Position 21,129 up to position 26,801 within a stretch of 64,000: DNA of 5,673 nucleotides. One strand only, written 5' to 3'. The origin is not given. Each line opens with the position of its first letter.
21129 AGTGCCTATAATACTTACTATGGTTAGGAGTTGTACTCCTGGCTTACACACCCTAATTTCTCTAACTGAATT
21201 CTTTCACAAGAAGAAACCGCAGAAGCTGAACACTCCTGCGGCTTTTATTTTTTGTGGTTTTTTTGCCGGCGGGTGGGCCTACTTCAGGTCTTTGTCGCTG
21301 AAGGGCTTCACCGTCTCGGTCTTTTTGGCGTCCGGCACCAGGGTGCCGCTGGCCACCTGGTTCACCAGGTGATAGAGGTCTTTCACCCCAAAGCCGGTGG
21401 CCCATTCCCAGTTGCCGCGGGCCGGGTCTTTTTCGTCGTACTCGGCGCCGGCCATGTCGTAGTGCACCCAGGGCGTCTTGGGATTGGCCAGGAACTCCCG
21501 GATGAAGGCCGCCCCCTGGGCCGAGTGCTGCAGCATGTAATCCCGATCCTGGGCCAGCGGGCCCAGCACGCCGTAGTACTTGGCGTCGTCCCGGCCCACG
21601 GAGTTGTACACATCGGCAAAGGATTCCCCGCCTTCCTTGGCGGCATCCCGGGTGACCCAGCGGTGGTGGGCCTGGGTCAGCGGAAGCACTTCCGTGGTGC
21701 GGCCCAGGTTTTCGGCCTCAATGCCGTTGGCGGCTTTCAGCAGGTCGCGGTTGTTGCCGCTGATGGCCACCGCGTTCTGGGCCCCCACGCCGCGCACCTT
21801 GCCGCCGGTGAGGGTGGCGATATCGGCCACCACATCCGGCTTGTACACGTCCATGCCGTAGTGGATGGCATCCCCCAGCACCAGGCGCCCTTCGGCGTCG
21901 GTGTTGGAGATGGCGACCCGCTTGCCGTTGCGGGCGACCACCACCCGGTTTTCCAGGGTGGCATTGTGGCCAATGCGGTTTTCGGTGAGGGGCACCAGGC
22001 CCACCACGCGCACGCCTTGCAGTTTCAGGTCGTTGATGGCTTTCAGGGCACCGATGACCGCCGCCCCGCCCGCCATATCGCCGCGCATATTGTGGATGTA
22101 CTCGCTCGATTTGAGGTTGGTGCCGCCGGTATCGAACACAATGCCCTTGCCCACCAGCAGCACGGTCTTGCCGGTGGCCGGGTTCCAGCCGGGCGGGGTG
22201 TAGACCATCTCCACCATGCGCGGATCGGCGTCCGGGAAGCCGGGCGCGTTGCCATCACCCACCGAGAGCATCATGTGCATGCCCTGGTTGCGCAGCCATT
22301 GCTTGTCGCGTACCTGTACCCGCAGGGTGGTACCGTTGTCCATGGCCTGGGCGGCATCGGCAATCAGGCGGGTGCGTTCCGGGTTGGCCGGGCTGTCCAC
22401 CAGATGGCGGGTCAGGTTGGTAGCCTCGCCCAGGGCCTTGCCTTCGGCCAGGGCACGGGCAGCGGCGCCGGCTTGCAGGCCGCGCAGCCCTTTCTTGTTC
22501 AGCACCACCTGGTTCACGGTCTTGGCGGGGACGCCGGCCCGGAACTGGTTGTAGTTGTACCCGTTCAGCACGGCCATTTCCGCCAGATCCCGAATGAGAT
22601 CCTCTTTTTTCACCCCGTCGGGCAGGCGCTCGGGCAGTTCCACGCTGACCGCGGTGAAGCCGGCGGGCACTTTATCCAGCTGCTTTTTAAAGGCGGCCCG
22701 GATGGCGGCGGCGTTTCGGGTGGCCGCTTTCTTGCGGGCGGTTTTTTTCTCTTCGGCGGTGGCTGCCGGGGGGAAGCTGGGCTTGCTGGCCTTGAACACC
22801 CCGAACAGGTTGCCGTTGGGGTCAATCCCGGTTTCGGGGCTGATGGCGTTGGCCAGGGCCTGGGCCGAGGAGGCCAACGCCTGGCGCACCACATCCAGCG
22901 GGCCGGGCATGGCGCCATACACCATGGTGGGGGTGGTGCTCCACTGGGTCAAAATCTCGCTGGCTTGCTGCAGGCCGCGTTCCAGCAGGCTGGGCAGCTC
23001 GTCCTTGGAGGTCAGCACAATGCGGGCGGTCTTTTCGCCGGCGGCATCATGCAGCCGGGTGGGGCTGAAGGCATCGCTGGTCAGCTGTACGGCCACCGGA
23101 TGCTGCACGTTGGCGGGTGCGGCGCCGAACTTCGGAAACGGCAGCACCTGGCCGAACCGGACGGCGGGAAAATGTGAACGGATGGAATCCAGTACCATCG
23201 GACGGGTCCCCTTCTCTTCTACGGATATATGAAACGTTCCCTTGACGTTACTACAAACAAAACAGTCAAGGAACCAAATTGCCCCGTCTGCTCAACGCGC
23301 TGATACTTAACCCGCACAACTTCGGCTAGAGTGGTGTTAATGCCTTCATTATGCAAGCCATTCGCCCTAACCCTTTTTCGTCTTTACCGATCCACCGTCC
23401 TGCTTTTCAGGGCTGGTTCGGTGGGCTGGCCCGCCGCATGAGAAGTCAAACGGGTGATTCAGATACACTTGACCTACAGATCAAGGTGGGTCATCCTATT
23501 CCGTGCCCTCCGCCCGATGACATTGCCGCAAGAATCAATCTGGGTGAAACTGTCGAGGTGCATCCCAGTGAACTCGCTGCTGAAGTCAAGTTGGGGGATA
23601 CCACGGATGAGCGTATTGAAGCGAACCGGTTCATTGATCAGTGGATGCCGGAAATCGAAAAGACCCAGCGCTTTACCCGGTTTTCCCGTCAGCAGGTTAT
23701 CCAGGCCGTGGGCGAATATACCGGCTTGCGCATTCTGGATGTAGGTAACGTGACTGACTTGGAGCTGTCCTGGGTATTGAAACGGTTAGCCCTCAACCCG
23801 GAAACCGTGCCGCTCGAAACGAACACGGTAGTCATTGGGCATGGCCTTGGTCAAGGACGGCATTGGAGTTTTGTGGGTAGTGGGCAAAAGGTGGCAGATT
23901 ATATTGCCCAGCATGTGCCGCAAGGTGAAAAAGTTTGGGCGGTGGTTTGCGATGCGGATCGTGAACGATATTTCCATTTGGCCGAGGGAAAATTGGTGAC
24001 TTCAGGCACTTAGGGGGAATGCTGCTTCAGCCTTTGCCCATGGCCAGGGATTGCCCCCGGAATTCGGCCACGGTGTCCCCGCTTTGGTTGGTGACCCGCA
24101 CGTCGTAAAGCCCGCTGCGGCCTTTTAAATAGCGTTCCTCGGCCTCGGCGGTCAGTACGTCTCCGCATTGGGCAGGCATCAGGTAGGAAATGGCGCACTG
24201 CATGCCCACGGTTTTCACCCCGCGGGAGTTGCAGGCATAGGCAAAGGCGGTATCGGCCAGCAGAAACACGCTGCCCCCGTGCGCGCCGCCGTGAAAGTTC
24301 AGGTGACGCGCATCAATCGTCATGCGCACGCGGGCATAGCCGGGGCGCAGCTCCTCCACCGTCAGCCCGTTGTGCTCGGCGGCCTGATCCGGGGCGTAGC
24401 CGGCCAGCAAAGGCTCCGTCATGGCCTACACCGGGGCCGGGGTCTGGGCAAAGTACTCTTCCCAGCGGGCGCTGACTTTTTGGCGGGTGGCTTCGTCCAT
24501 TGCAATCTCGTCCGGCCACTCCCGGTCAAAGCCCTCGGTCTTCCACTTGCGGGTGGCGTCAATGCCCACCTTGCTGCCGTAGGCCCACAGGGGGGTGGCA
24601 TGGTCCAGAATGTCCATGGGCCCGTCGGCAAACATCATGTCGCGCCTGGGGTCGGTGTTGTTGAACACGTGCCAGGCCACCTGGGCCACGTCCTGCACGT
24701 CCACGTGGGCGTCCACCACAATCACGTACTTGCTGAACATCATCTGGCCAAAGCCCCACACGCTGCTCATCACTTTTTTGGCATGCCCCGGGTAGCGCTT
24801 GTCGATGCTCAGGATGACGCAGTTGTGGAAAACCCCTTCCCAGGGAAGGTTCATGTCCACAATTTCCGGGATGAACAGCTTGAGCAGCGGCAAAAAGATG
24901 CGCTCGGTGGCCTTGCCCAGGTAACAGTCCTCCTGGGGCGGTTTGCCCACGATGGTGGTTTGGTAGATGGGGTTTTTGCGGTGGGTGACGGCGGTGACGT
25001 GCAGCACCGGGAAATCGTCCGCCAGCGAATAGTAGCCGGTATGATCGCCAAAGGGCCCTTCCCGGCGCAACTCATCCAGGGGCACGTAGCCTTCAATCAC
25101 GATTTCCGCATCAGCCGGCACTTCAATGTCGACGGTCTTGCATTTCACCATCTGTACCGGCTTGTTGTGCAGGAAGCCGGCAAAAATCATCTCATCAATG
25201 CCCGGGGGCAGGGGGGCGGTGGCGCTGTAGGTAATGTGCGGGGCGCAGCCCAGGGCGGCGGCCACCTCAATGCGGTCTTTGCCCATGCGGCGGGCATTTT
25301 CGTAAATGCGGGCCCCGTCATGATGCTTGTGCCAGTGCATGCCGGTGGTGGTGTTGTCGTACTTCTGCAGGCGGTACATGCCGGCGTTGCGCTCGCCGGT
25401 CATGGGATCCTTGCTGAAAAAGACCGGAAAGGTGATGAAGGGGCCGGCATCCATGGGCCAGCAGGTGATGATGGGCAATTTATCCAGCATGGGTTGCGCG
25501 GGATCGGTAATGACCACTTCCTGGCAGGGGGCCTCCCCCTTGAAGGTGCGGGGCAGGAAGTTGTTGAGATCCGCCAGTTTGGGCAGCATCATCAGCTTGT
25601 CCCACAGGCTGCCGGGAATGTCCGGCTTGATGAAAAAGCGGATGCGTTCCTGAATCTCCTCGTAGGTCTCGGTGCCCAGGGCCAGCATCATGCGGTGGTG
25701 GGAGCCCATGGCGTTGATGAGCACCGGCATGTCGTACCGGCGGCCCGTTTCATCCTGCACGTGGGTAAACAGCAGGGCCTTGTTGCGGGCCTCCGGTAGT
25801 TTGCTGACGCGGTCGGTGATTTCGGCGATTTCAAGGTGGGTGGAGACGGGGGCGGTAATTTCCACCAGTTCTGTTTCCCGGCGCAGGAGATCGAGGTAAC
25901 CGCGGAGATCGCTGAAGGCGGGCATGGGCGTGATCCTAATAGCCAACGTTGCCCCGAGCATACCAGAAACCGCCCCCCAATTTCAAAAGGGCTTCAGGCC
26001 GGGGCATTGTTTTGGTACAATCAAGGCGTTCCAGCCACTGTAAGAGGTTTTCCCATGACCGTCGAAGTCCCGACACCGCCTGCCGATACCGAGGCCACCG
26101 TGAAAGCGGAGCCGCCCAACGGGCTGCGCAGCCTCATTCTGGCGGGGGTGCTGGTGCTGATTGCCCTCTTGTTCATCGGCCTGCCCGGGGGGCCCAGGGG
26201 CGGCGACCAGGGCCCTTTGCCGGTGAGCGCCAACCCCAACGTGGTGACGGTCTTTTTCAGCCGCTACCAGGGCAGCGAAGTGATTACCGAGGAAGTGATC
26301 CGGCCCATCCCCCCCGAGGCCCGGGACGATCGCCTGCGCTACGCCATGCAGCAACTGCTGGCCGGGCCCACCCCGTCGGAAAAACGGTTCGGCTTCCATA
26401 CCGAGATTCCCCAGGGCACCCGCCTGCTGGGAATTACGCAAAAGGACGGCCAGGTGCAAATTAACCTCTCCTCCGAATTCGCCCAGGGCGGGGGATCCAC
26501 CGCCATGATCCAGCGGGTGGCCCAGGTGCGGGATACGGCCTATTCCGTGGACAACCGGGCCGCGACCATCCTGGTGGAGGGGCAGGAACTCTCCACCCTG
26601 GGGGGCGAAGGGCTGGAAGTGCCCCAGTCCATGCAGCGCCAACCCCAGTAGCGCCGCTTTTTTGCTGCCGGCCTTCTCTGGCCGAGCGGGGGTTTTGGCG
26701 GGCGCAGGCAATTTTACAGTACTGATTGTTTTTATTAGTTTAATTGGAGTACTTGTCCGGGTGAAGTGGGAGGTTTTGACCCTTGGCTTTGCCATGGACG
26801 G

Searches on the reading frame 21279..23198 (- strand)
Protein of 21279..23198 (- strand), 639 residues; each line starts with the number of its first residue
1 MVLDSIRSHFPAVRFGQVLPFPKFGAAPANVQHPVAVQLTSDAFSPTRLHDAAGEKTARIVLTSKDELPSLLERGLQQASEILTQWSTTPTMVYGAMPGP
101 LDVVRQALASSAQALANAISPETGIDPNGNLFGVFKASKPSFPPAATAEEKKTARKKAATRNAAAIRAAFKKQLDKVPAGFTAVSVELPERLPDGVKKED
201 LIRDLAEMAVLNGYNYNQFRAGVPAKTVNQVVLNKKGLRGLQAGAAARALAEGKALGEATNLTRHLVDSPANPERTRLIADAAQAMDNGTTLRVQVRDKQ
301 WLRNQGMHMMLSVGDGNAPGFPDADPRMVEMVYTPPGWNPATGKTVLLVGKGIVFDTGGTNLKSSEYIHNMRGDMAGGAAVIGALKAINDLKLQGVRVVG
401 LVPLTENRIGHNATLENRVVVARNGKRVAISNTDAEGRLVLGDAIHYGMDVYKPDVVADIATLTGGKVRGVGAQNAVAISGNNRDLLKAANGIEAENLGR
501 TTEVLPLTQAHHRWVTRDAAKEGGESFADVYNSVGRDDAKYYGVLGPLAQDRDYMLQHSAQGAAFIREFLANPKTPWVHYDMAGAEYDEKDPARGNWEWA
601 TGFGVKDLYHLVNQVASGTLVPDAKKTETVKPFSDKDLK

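Call 19: search_protein_families(library=pfam, proteins=[window:21279-23198:-], max_evalue=0.001)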
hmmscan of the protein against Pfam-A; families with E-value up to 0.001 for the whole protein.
window:21279-23198:- (639 aa): 1 family
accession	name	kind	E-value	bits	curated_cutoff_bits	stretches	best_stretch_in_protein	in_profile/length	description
PF00883.26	Peptidase_M17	-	1.3e-74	251.7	25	1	261-608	1-309/310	Cytosol aminopeptidase family, catalytic domain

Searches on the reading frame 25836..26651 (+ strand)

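Call 19: search_protein_families(library=pfam, proteins=[window:25836-26651:+], max_evalue=0.001)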
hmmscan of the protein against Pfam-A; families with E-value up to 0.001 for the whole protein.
window:25836-26651:+ (271 aa): 1 family
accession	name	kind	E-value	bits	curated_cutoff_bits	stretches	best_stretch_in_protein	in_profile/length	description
PF10646.14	Germane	-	2.4e-16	60.8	23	1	138-252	1-116/117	Sporulation and spore germination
